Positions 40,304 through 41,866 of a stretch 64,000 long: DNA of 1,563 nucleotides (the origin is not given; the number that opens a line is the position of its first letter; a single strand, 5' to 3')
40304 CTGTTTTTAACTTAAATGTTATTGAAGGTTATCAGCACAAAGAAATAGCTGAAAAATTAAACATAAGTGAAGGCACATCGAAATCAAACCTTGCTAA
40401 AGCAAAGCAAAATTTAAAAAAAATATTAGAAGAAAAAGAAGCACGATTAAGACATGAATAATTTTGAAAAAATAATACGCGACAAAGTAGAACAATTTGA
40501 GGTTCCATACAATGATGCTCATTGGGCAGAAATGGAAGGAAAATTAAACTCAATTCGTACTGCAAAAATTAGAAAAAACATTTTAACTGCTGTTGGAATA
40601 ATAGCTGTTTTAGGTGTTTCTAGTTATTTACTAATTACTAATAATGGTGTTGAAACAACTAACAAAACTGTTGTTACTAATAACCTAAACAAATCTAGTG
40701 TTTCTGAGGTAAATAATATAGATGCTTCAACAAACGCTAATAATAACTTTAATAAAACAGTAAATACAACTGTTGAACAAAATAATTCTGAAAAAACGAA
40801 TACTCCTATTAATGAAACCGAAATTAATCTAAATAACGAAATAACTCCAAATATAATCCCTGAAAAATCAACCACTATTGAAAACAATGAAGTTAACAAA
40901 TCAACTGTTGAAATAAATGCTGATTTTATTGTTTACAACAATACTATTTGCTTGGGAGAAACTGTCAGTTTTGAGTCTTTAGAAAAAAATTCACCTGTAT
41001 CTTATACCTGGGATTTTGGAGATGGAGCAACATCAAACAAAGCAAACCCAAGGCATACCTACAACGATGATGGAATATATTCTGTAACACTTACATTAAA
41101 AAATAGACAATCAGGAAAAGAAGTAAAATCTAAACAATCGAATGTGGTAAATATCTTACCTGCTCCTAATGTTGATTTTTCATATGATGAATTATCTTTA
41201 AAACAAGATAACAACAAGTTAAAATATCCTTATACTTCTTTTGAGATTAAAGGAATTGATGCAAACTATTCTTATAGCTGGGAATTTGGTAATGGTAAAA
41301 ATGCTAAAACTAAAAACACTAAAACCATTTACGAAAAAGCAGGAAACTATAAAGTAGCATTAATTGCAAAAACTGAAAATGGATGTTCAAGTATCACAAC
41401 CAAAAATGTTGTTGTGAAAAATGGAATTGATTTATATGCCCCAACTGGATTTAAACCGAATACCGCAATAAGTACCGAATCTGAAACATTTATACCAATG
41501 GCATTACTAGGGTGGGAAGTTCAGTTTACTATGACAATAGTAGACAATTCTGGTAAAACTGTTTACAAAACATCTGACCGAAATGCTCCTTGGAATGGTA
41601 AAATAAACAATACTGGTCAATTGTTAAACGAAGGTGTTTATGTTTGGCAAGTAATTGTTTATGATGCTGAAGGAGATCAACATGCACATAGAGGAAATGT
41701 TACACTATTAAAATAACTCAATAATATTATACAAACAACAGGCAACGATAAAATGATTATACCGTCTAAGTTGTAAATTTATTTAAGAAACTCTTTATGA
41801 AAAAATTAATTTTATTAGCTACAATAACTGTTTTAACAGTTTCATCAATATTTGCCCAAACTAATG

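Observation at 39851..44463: Three identical-format ECF promoter motifs (GCAAC-N16-CGTCT) define a compact sigma regulon of T9SS type-B cargo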

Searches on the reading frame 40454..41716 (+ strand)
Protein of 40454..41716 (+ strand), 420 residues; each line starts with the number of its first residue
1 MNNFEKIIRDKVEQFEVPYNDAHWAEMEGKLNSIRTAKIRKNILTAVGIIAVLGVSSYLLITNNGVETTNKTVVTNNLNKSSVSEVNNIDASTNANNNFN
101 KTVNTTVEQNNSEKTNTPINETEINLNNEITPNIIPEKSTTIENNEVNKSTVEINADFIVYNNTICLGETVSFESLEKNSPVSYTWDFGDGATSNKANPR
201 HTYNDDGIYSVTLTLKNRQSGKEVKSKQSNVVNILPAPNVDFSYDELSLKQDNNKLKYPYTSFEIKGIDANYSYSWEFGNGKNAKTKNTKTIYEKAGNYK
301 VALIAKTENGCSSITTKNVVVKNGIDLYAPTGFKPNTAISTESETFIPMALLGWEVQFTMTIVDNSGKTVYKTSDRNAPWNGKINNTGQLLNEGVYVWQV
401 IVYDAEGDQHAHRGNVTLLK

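Call 7: search_protein_families(library=pfam, proteins=[window:40454-41716:+], max_evalue=0.01)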
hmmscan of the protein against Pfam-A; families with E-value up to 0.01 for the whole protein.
window:40454-41716:+ (420 aa): 5 families
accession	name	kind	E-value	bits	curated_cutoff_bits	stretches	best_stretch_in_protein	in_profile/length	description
PF18911.6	PKD_4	-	2.6e-27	95.1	27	2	159-224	8-77/85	PKD domain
PF00801.26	PKD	-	1.4e-22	79.9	23.5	2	165-223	11-73/80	PKD domain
PF13585.12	CHU_C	-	4.9e-06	27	27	1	357-417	28-85/86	CHU_C Type IX secretion signal domain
PF19408.5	PKD_6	-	0.00034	21.3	25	0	262-319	22-80/82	PKD-like domain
PF12992.12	DUF3876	-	0.0066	16.9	27.2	0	279-334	15-70/92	Domain of unknown function, B. Theta Gene description (DUF3876)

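Call 8: search_protein_families(library=ncbifam, proteins=[window:40454-41716:+], max_evalue=0.01)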
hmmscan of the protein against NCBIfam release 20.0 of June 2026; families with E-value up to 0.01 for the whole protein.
window:40454-41716:+ (420 aa): 2 families
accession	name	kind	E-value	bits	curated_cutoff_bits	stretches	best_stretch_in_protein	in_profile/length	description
TIGR00864.1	PCC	subfamily_domain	1.6e-12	44.7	1861.4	2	153-223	1398-1467/2700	polycystin cation channel protein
TIGR04131.1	Bac_Flav_CTERM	domain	0.0027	17.8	35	0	355-419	26-84/85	T9SS type B sorting domain-containing protein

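Call 20: find_homologous_proteins(query=window:40454-41713:+)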
Query window:40454-41713:+ (420 aa): 240 proteins with E <= 0.001 among 6713 candidates; the best 120 are listed.
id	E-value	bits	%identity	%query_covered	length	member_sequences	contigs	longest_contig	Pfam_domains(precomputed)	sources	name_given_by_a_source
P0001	1.6e-194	665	73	100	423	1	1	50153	PF00801.27,PF13585.13,PF18911.7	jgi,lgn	jgi:PKD repeat protein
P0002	6.1e-192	656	69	100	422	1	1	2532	PF00801.27,PF13585.13,PF18911.7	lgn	-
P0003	8.6e-185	632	71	100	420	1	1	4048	PF00801.27,PF13585.13,PF18911.7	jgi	-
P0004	3.2e-125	436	49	100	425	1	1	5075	PF00801.27,PF13585.13,PF18911.7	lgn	-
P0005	7.6e-125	435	51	100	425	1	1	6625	PF19408.6,PF00801.27,PF13585.13,PF18911.7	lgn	-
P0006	4.6e-124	433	49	100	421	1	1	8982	PF00801.27,PF13585.13,PF18911.7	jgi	jgi:gliding motility-associated-like protein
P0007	2.4e-123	430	50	100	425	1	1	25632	PF00801.27,PF13585.13,PF18911.7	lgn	-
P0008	4.1e-122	426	51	100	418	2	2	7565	PF00801.27,PF13585.13,PF18911.7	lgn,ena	-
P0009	6.0e-122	426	49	100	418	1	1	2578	PF00801.27,PF13585.13,PF18911.7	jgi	jgi:gliding motility-associated-like protein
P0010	6.9e-122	425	47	100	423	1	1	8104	PF00801.27,PF13585.13,PF18911.7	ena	-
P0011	7.2e-122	425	48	100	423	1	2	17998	PF00801.27,PF13585.13,PF18911.7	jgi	jgi:gliding motility-associated-like protein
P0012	1.8e-121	424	52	100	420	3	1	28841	PF00801.27,PF13585.13,PF18911.7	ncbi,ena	-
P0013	3.5e-121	423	50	100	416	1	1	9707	PF00801.27,PF13585.13,PF18911.7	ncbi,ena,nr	ncbi:MAG: hypothetical protein A3K10_16100 [Bacteroidetes bacterium RIFCSPLOWO2_12_FULL_31_6]|nr:MAG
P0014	5.7e-121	422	48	100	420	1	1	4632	PF00801.27,PF13585.13,PF18911.7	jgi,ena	-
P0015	5.8e-121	422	48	100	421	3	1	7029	PF00801.27,PF13585.13,PF18911.7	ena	-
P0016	1.6e-120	421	48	100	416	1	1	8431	PF00801.27,PF13585.13,PF18911.7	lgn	-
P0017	4.0e-120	420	48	100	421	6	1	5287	PF00801.27,PF13585.13,PF18911.7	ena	-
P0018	4.0e-120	420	49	100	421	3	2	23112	PF00801.27,PF13585.13,PF18911.7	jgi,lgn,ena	-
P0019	4.5e-120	419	50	100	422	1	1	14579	PF00801.27,PF13585.13,PF18911.7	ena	-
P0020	2.1e-119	417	48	100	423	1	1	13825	PF19408.6,PF00801.27,PF13585.13,PF18911.7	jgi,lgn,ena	-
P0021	2.9e-119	417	50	100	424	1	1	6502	PF00801.27,PF13585.13,PF18911.7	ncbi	-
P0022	2.9e-119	417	48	100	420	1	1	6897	PF00801.27,PF13585.13,PF18911.7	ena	-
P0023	4.6e-119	416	49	100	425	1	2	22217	PF00801.27,PF13585.13,PF18911.7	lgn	-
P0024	7.2e-119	415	48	100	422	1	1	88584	PF00801.27,PF13585.13,PF18911.7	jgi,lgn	jgi:gliding motility-associated-like protein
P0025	4.1e-118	413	48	100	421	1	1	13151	PF00801.27,PF13585.13,PF18911.7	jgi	jgi:gliding motility-associated-like protein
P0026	1.8e-117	411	47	100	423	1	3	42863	PF00801.27,PF13585.13,PF18911.7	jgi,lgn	jgi:gliding motility-associated-like protein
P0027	3.6e-117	410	47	100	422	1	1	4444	PF00801.27,PF13585.13,PF18911.7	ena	-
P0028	1.2e-116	408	47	100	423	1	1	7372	PF00801.27,PF13585.13,PF18911.7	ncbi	-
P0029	1.3e-116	408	47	100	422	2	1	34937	PF00801.27,PF13585.13,PF18911.7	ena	-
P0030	1.7e-116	408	47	100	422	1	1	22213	PF00801.27,PF13585.13,PF18911.7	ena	-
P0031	7.9e-116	405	48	100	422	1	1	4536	PF00801.27,PF13585.13,PF18911.7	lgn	-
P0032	9.6e-116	405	46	100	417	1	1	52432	PF00801.27,PF13585.13,PF18911.7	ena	-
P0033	1.4e-115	405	47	100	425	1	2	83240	PF00801.27,PF13585.13,PF18911.7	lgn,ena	-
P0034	1.2e-114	401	47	100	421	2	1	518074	PF00801.27,PF13585.13,PF18911.7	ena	-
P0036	2.1e-113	397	46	100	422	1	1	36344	PF00801.27,PF13585.13,PF18911.7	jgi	jgi:gliding motility-associated-like protein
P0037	2.5e-113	397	49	100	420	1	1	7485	PF00801.27,PF13585.13,PF18911.7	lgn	-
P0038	2.9e-113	397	47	100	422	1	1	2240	PF00801.27,PF13585.13,PF18911.7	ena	-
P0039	4.2e-113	396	48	100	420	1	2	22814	PF00801.27,PF13585.13,PF18911.7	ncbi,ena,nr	ncbi:MAG: PKD domain-containing protein [Flavobacteriales bacterium]|nr:PKD domain-containing protei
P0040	3.1e-112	394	48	100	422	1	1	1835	PF00801.27,PF13585.13,PF18911.7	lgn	-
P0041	7.8e-112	392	46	100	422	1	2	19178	PF00801.27,PF13585.13,PF18911.7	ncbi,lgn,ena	-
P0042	8.9e-112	392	45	100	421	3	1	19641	PF00801.27,PF13585.13,PF18911.7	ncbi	-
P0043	1.7e-111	391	47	100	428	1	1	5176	PF00801.27,PF13585.13,PF18911.7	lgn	-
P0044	2.3e-111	391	47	100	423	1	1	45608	PF00801.27,PF13585.13,PF18911.7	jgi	jgi:gliding motility-associated-like protein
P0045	4.3e-111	390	45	100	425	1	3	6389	PF00801.27,PF13585.13,PF18911.7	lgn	-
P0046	5.6e-111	389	45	100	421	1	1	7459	PF00801.27,PF13585.13,PF18911.7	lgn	-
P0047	3.0e-109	384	47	100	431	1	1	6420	PF00801.27,PF13585.13,PF18911.7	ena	-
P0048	7.4e-109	382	45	100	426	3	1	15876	PF00801.27,PF13585.13,PF18911.7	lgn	-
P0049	1.5e-108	381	45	99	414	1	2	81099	PF00801.27,PF13585.13,PF18911.7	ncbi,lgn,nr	ncbi:MAG: PKD domain-containing protein [Vicingus serpentipes]|nr:PKD domain-containing protein [Vic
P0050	5.0e-108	380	45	100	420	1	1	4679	PF00801.27,PF13585.13,PF18911.7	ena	-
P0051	9.3e-108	379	44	100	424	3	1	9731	PF00801.27,PF13585.13,PF18911.7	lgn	-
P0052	1.1e-107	379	45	100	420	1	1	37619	PF00801.27,PF13585.13,PF18911.7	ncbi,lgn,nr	ncbi:MAG: PKD domain-containing protein [Vicingaceae bacterium]|nr:PKD domain-containing protein [Vi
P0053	1.9e-107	378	44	100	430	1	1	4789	PF00801.27,PF13585.13,PF18911.7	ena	-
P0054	1.0e-106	375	44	100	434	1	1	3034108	PF16820.12,PF00801.27,PF13585.13,PF18911.7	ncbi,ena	-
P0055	1.8e-106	375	45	100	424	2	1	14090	PF00801.27,PF13585.13,PF18911.7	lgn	-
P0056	2.9e-106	374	45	100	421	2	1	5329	PF00801.27,PF13585.13,PF18911.7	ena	-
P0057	3.0e-106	374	46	100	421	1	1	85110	PF00801.27,PF13585.13,PF18911.7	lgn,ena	-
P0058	3.9e-106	373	46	100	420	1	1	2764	PF00801.27,PF13585.13,PF18911.7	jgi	jgi:gliding motility-associated-like protein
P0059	6.6e-106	373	45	100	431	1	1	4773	PF00801.27,PF13585.13,PF18911.7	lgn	-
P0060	8.9e-106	372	46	100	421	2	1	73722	PF00801.27,PF13585.13,PF18911.7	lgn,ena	-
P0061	9.9e-106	372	44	100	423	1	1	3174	PF00801.27,PF13585.13,PF18911.7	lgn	-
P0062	1.9e-105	371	47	100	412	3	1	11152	PF00801.27,PF13585.13,PF18911.7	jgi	jgi:gliding motility-associated-like protein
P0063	2.1e-104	368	45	100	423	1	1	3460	PF00801.27,PF13585.13,PF18911.7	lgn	-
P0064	3.2e-104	367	43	100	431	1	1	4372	PF00801.27,PF13585.13,PF18911.7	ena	-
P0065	1.7e-103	365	42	100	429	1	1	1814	PF00801.27,PF13585.13,PF18911.7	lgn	-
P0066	2.0e-103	365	43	100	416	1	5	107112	PF00801.27,PF13585.13,PF18911.7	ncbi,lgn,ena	-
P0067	3.6e-101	357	43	100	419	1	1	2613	PF00801.27,PF13585.13,PF18911.7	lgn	-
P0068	2.7e-99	351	43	95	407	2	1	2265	PF00801.27,PF13585.13,PF18911.7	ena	-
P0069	3.0e-99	351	43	100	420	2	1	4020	PF00801.27,PF13585.13,PF18911.7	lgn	-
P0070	6.0e-99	350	44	100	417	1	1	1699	PF00801.27,PF13585.13,PF18911.7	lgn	-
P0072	1.4e-96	342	42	100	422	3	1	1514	PF00801.27,PF13585.13,PF18911.7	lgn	-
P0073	3.4e-96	341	42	100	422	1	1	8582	PF00801.27,PF18981.7,PF13585.13,PF18911.7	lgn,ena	-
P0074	1.2e-95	339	42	100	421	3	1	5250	PF00801.27,PF18981.7,PF13585.13,PF18911.7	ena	-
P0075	1.8e-95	338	42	100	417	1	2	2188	PF00801.27,PF13585.13,PF18911.7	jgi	jgi:PKD repeat protein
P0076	8.3e-95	336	40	100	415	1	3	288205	PF00801.27,PF13585.13,PF18911.7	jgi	-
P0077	1.8e-94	335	44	100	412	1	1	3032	PF00801.27,PF13585.13,PF18911.7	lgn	-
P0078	9.9e-94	333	41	100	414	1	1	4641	PF00801.27,PF13585.13,PF18911.7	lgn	-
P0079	9.6e-93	329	42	100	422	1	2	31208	PF00801.27,PF13585.13,PF18911.7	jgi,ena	-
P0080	1.4e-90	322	52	71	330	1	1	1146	PF00801.27,PF13585.13,PF18911.7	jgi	-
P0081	5.3e-90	320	41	100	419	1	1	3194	PF00801.27,PF18981.7,PF13585.13,PF18911.7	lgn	-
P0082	2.8e-89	318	40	100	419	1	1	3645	PF00801.27,PF18981.7,PF13585.13,PF18911.7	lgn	-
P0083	6.4e-83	297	38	100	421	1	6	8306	PF00801.27,PF13585.13,PF18911.7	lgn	-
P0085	4.7e-49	186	30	99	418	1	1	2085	PF00801.27,PF13585.13,PF18911.7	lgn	-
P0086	1.4e-46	177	32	99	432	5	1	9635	PF00801.27,PF13585.13,PF18911.7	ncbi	-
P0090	3.6e-40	156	28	100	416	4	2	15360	PF00801.27,PF13585.13,PF18911.7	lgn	-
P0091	6.0e-39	152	27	100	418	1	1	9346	PF00801.27,PF13585.13,PF18911.7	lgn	-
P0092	3.4e-38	150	33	61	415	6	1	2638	PF00801.27,PF13585.13,PF18911.7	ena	-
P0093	3.7e-38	150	27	100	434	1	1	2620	PF00801.27,PF13585.13,PF18911.7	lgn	-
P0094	7.6e-37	145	28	100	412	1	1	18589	PF00801.27,PF13585.13,PF18911.7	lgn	-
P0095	8.3e-37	145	28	100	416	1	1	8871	PF00801.27,PF13585.13,PF18911.7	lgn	-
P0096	9.6e-37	145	27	99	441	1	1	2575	PF00801.27,PF13585.13,PF18911.7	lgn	-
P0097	2.7e-36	144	27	100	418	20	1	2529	PF00801.27,PF13585.13,PF18911.7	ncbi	ncbi:MAG: PKD domain-containing protein [Flavobacteriales bacterium]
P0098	3.3e-36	143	27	57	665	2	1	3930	PF00801.27,PF13585.13,PF18911.7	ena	-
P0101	1.3e-34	138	26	100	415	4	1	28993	PF00801.27,PF13585.13,PF18911.7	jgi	jgi:gliding motility-associated-like protein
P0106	4.3e-28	117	27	64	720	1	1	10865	PF00801.27,PF13585.13,PF18911.7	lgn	-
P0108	2.3e-27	114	28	64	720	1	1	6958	PF00801.27,PF13585.13,PF18911.7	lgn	-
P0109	4.4e-27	113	31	56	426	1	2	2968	PF00801.27,PF13585.13,PF18911.7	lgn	-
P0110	5.8e-25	106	24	64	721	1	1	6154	PF00801.27,PF13585.13,PF18911.7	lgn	-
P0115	7.3e-24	103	28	63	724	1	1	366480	PF00801.27,PF13585.13,PF18911.7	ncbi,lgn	-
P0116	2.1e-23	101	26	59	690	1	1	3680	PF00801.27,PF13585.13,PF18911.7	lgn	-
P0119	1.0e-22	99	27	61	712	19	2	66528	PF00801.27,PF13585.13,PF18911.7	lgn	-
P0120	1.3e-22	99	26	63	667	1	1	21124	PF00801.27,PF13585.13,PF18483.9,PF18911.7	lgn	-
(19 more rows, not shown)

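Call 54: predict_structure(alignment_id=A2)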
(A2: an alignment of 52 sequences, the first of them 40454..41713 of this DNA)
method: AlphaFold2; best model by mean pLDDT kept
length: 420 residues; sequences in the alignment: 52
mean_pLDDT: 73.5   pTM: 0.56
mean pLDDT of the five models: 73.5, 72.9, 72.7, 70.6, 69.6
residues with pLDDT >= 90: 205; 70-90: 69; 50-70: 34; < 50: 112
segments of 3 or more residues with pLDDT < 50: 40-135, 140-150, 251-255
pLDDT, mean of each block of 10 residues (from residue 1): 77 66 79 60 40 41 33 29 27 30 27 27 27 45 42 87 96 93 97 97 97 95 95 95 81 57 84 95 94 92 95 96 86 78 83 86 96 95 93 96 85 93
secondary structure, 60 per line:
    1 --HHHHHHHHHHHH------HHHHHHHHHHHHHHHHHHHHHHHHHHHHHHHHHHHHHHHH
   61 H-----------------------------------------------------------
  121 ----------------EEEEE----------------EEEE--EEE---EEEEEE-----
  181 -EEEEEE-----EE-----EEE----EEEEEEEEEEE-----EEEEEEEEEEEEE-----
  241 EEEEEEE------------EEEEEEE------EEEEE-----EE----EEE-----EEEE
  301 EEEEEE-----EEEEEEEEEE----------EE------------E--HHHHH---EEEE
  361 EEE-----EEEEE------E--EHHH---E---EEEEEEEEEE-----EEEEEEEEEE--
elements in order: H3-14 H21-61 E137-141 E158-161 E164-166 E170-175 E182-187 E200-202 E207-217 E223-235 E241-247 E260-266 E273-277 E289-291 E297-306 E312-321 H349-353 E357-363 E369-373 E394-403 E409-418

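Call 57: fold_search(model_id=the predicted structure, library=pdb)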
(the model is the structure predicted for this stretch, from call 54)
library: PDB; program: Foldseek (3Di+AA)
matches with E <= 10: 1648; with E <= 0.001: 111
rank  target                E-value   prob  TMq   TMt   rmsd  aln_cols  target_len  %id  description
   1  9flw_A                2.0e-08  1.00  0.29  0.25  11.3       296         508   15  CryoEM structure of the fragment-6 (3571-4078) in the grappling hook protein A (GhpA) in the bacterium Aureispira sp.  (released 2024-10-16)
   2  9flu_A                2.0e-08  1.00  0.29  0.33   8.8       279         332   16  CryoEM structure of the fragment-1 (3402-3733) in the grappling hook protein A (GhpA) in the bacterium Aureispira sp.  (released 2024-10-16)
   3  9flv_A                7.1e-08  1.00  0.30  0.30   8.6       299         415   15  CryoEM structure of the fragment-5 (2393-2807) in the grappling hook protein A (GhpA) in the bacterium Aureispira sp.  (released 2024-10-16)
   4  9flp_A                1.4e-07  1.00  0.27  0.14  10.6       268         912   16  CryoEM structure of the neck (1403-2314) in the grappling hook protein A (GhpA) in the bacterium Aureispira sp. CCB-QB (released 2024-10-16)
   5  9fls_A                2.8e-07  1.00  0.24  0.28  10.1       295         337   17  CryoEM structure of the fragment-3 (2061-2397) in the grappling hook protein A (GhpA) in the bacterium Aureispira sp.  (released 2024-10-16)
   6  9flx_A                3.6e-07  1.00  0.19  0.21  24.4       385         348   11  CryoEM structure of the fragment-4 (4074-4421) in the grappling hook protein A (GhpA) in the bacterium Aureispira sp.  (released 2024-10-16)
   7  9g8b_A                4.0e-07  1.00  0.30  0.35   8.7       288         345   13  CryoEM structure of the fragment-2 (2892-3236) in the grappling hook protein A (GhpA) in the bacterium Aureispira sp.  (released 2024-10-16)
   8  9rcs_A                8.2e-07  1.00  0.20  0.25  12.4       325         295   12  Cardioderma bat coronavirus KY43 receptor binding domain in complex with human CEACAM6 (released 2026-04-08)
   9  6fg9_B                1.4e-06  1.00  0.19  0.11  14.9       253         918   14  Mouse SORCS2 ectodomain (sortilin related VPS10 domain containing receptor 2) (released 2018-08-01)
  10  9fly_A                1.7e-06  1.00  0.28  0.15  12.0       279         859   14  CryoEM structure of the base (4151-5009) in the grappling hook protein A (GhpA) in the bacterium Aureispira sp. CCB-QB (released 2024-10-16)
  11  2yn3_A                3.0e-06  1.00  0.17  0.22  14.4       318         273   13  Structural insight into the giant calcium-binding adhesin SiiE: implications for the adhesion of Salmonella enterica t (released 2013-04-03)
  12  7ad7_B                5.1e-06  1.00  0.16  0.12  22.2       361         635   11  Crystal structure of human complement C5 in complex with the K8 bovine knob domain peptide. (released 2021-03-10)
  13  8d6a_A                9.5e-06  1.00  0.23  0.24  20.6       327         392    9  Cryo-EM structure of human LIF signaling complex: model containing the interaction core region (released 2023-03-29)
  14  1l0q_A                1.2e-05  1.00  0.17  0.19   3.1        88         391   39  Tandem YVTN beta-propeller and PKD domains from an archaeal surface layer protein (released 2002-11-06)
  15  9qk2_F                1.3e-05  1.00  0.19  0.14  17.0       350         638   10  Structure of the Complement classical and lectin pathway C3 convertase in complex with substrate C3 (released 2025-12-24)
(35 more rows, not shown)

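Call 60: find_encoding_contigs(protein=P0001, flank=10000, max_places=3)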
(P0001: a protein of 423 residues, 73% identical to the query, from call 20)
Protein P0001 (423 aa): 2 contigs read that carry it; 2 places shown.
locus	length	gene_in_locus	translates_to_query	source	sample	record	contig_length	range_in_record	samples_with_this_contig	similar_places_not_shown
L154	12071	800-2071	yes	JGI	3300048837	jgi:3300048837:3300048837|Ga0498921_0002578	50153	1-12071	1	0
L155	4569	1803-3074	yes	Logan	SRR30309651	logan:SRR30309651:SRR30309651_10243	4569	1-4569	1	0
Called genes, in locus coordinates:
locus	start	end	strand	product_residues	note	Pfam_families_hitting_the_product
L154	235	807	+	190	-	PF07638:Sigma70_ECF (weak), PF04542:Sigma70_r2, PF08281:Sigma70_r4_2, PF04545:Sigma70_r4 (weak)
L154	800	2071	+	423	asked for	PF00801:PKD, PF18911:PKD_4, PF00801:PKD (weak), PF18911:PKD_4, PF13585:CHU_C (weak)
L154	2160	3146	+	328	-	-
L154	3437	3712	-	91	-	-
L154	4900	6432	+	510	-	PF00801:PKD, PF18911:PKD_4, PF13585:CHU_C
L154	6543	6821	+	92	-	-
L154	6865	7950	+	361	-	PF18962:Por_Secre_tail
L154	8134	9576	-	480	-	PF00171:Aldedh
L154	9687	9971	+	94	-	PF12840:HTH_20, PF01022:HTH_5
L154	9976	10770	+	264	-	PF01925:TauE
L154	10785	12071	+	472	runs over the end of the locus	PF00753:Lactamase_B, PF00581:Rhodanese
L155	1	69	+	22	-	?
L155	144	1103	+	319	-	PF11276:DUF3078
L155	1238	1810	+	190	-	PF07638:Sigma70_ECF (weak), PF04542:Sigma70_r2, PF08281:Sigma70_r4_2, PF04545:Sigma70_r4 (weak)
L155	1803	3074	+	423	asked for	PF00801:PKD, PF18911:PKD_4, PF00801:PKD (weak), PF18911:PKD_4, PF13585:CHU_C (weak)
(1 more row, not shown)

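Call 61: find_encoding_contigs(protein=P0003, flank=10000, max_places=3)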
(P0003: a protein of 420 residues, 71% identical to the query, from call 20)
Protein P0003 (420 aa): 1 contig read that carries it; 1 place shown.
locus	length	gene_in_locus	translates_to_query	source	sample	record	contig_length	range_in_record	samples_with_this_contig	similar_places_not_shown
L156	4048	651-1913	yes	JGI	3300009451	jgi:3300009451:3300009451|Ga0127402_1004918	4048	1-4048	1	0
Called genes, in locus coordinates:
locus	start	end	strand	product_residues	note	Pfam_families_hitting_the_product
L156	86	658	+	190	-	PF07638:Sigma70_ECF (weak), PF04542:Sigma70_r2, PF08281:Sigma70_r4_2, PF04545:Sigma70_r4 (weak)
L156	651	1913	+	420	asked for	PF00801:PKD, PF18911:PKD_4, PF00801:PKD (weak), PF18911:PKD_4, PF13585:CHU_C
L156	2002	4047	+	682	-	?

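Call 80: search_protein_families(library=pfam, alignment_id=A5, max_evalue=0.001)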
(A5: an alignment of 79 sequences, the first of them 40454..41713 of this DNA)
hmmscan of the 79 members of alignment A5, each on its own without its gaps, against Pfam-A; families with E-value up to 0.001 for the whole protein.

A. member 1, window:40454-41713:+ (420 aa): 4 families
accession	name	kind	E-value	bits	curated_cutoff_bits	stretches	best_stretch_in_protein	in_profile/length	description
PF18911.6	PKD_4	-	2.6e-27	95.1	27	2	159-224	8-77/85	PKD domain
PF00801.26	PKD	-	1.4e-22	79.9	23.5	2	165-223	11-73/80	PKD domain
PF13585.12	CHU_C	-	4.9e-06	27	27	1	357-417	28-85/86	CHU_C Type IX secretion signal domain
PF19408.5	PKD_6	-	0.00034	21.3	25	0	262-319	22-80/82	PKD-like domain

B. families by the number of members that match (of 79 scanned): 15 families
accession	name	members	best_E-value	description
PF13568.12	OMP_b-brl_2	31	7.5e-14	Outer membrane protein beta-barrel domain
PF18911.6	PKD_4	22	1.1e-29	PKD domain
PF00801.26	PKD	22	6.6e-23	PKD domain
PF13585.12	CHU_C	22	8.3e-15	CHU_C Type IX secretion signal domain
PF13505.12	OMP_b-brl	16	7.8e-08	Outer membrane protein beta-barrel domain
PF11751.14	PorP_SprF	5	1e-23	Type IX secretion system membrane protein PorP/SprF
PF16820.11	PKD_3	5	3.2e-07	PKD-like domain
PF15418.12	DUF4625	1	0.00029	Domain of unknown function (DUF4625)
PF19408.5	PKD_6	1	0.00034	PKD-like domain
PF18981.6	InlK_D3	1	0.00035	Internalin K domain (D3/D4)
PF13895.12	Ig_2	1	0.0004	Immunoglobulin domain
PF05133.19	SPP1_portal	1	0.00049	Phage portal protein, SPP1 Gp6-like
PF02932.22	Neur_chan_memb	1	0.00058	Neurotransmitter-gated ion-channel transmembrane region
PF07968.17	Leukocidin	1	0.00069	Leukocidin/Hemolysin toxin family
PF08329.16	ChitinaseA_N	1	0.00087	Chitinase A, N-terminal domain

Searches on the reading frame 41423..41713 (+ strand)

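Call 45: search_protein_families(library=pfam, proteins=[window:41423-41713:+], max_evalue=10)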
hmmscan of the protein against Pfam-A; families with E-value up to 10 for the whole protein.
seq(97 aa): 6 families
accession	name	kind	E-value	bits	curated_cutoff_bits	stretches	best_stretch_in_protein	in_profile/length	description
PF13585.12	CHU_C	-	1.8e-07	31.6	27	1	34-94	28-85/86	CHU_C Type IX secretion signal domain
PF19077.6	Big_13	-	0.016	16.2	27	1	34-93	42-98/102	Bacterial Ig-like domain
PF18719.7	ArlS_N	-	0.039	14.6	27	1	35-62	61-94/140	ArlS sensor domain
PF18962.6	Por_Secre_tail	-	0.057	14.2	27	1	34-77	21-62/75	Secretion system C-terminal sorting domain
PF22352.2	K319L-like_PKD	-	0.1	13.1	27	1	68-94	57-83/84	K319L-like, PKD domain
PF16921.10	Tex_YqgF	-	0.11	13.3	27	1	13-53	63-103/126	Tex protein YqgF-like domain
